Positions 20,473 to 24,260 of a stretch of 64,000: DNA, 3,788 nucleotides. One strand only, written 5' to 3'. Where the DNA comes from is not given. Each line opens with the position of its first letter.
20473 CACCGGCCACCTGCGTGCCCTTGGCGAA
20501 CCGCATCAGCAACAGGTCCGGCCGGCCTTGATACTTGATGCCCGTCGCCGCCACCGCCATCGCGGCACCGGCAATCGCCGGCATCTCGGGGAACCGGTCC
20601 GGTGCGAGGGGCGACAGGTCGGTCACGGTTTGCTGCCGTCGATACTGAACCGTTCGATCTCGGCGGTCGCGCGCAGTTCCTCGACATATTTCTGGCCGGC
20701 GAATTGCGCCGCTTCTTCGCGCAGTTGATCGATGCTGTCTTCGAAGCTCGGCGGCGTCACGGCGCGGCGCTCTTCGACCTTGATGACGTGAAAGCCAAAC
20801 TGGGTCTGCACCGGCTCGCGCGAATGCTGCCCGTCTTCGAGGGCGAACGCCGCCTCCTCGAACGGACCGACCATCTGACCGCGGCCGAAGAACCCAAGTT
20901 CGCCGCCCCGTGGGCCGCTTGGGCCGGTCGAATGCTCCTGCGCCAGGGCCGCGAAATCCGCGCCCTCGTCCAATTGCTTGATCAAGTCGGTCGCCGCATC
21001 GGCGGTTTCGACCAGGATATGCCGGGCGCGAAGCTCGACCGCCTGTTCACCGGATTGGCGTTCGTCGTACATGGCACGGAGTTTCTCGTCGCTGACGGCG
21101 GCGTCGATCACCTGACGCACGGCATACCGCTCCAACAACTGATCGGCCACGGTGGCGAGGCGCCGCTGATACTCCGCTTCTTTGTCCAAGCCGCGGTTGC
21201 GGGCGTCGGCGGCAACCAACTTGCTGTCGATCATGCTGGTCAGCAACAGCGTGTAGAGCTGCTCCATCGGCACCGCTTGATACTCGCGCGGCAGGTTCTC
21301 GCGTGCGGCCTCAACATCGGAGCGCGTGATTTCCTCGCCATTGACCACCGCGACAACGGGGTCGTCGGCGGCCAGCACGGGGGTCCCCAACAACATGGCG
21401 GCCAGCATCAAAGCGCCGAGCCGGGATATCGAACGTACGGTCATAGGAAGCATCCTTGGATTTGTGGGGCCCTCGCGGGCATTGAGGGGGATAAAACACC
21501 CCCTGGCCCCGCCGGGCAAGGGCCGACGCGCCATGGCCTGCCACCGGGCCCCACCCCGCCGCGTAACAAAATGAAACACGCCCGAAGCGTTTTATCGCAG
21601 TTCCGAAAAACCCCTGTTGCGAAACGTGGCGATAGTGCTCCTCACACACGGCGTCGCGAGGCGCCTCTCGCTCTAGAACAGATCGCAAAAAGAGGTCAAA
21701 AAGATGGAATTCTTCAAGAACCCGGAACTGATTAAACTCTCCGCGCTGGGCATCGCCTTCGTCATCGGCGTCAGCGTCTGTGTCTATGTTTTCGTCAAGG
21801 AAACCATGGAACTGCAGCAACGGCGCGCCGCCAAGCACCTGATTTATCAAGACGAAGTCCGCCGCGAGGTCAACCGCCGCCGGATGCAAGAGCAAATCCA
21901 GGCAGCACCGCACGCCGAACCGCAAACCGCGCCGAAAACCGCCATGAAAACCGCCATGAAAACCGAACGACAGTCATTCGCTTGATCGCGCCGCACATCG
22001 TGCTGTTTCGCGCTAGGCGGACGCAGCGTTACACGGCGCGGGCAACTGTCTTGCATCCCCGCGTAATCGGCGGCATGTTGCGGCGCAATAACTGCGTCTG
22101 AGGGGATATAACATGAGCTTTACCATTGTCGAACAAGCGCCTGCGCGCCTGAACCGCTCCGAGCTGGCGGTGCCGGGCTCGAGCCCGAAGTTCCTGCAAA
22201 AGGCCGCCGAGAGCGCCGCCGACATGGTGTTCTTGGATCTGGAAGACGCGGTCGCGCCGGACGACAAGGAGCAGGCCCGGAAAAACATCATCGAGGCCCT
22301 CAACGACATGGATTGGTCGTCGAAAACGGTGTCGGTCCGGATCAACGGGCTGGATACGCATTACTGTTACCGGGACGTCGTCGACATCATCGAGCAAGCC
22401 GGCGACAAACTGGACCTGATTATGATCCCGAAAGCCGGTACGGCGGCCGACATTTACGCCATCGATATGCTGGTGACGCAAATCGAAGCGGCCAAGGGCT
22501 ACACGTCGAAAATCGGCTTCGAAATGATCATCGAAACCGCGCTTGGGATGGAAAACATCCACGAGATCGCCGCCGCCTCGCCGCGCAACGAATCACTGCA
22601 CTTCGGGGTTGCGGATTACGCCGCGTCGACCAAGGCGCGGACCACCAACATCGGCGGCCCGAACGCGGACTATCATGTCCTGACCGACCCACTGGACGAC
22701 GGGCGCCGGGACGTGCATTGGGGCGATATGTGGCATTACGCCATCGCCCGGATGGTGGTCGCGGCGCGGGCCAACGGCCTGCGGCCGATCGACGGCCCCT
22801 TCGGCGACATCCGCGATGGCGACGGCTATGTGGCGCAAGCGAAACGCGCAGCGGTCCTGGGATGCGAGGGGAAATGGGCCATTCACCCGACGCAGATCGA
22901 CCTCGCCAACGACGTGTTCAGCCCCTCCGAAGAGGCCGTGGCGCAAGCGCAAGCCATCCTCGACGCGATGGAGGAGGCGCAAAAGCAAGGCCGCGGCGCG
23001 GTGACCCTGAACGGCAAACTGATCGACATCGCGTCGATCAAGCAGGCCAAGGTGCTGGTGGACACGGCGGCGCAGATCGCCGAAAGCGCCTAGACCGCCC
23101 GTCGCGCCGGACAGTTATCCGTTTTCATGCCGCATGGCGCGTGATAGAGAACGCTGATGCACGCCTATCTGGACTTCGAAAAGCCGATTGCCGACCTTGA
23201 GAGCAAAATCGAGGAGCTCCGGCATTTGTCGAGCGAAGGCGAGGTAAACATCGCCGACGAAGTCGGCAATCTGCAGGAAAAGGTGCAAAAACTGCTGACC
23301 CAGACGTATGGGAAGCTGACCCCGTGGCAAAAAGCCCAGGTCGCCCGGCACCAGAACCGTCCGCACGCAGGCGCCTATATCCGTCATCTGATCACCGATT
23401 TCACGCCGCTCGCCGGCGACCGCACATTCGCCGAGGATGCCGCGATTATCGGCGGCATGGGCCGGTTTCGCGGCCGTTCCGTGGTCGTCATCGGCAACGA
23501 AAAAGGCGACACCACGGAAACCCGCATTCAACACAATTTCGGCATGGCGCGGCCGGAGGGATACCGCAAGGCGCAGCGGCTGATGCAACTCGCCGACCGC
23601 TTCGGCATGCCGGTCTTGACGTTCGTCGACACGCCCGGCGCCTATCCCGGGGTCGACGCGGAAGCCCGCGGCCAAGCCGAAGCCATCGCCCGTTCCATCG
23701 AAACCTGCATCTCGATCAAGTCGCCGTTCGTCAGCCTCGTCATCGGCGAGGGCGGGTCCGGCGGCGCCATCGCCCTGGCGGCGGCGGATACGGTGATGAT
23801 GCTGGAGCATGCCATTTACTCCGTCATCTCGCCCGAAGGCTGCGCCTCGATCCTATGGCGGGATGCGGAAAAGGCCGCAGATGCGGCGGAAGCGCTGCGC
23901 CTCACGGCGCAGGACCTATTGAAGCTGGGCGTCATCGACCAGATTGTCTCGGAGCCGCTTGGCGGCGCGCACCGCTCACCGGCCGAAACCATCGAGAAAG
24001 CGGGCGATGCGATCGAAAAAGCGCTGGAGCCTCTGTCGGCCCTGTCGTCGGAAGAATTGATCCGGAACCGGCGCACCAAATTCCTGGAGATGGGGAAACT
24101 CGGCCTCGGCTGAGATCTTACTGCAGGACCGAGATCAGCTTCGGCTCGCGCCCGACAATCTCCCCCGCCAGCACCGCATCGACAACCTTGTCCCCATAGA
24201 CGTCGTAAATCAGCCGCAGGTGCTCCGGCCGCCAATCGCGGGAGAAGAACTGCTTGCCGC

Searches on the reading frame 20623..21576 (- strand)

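Call 70: search_protein_families(library=pfam, proteins=[window:20623-21576:-], max_evalue=0.00001)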
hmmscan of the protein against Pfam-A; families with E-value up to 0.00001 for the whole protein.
window:20623-21576:- (317 aa): 3 families
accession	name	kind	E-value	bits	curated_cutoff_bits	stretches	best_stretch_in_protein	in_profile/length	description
PF13616.12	Rotamase_3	-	3.6e-21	76.3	22.5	1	166-270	3-115/116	PPIC-type PPIASE domain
PF00639.27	Rotamase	-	3.3e-19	70.1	21.7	1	190-268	17-96/97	PPIC-type PPIASE domain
PF13145.12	Rotamase_2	-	2e-14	54.9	27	1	161-280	1-118/121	PPIC-type PPIASE domain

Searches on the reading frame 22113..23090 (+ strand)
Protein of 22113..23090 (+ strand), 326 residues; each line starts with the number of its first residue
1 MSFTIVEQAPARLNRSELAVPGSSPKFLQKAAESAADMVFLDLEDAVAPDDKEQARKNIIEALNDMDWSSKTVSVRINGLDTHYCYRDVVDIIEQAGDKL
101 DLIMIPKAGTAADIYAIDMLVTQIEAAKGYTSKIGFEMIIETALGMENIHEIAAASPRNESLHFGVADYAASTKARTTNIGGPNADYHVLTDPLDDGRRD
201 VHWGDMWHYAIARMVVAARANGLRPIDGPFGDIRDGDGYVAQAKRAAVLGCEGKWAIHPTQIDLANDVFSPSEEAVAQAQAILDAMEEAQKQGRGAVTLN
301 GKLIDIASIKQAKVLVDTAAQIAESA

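Call 70: search_protein_families(library=pfam, proteins=[window:22113-23090:+], max_evalue=0.00001)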
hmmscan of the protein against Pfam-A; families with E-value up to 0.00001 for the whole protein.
window:22113-23090:+ (326 aa): 3 families
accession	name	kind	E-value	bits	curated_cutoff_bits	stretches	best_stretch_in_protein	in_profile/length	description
PF03328.21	HpcH_HpaI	-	1.4e-37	129.6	25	1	16-259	2-221/221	HpcH/HpaI aldolase/citrate lyase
PF15617.12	C-C_Bond_Lyase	-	1.1e-08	35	28.4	0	248-290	247-289/320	C-C_Bond_Lyase of the TIM-Barrel fold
PF22484.2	DUF6986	-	5.9e-06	25.8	27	0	93-175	155-247/408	Domain of unknown function (DUF6986)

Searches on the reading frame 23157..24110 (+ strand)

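Call 70: search_protein_families(library=pfam, proteins=[window:23157-24110:+], max_evalue=0.00001)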
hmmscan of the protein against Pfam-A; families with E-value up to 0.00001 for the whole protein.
window:23157-24110:+ (318 aa): 2 families
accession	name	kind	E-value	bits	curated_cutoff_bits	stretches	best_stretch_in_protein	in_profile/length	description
PF03255.19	ACCA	-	3.6e-142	473.5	23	1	4-313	1-310/310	Acetyl co-enzyme A carboxylase carboxyltransferase-like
PF01039.27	Carboxyl_trans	-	2.4e-21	76.4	22.3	1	96-274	283-456/493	Carboxyl transferase domain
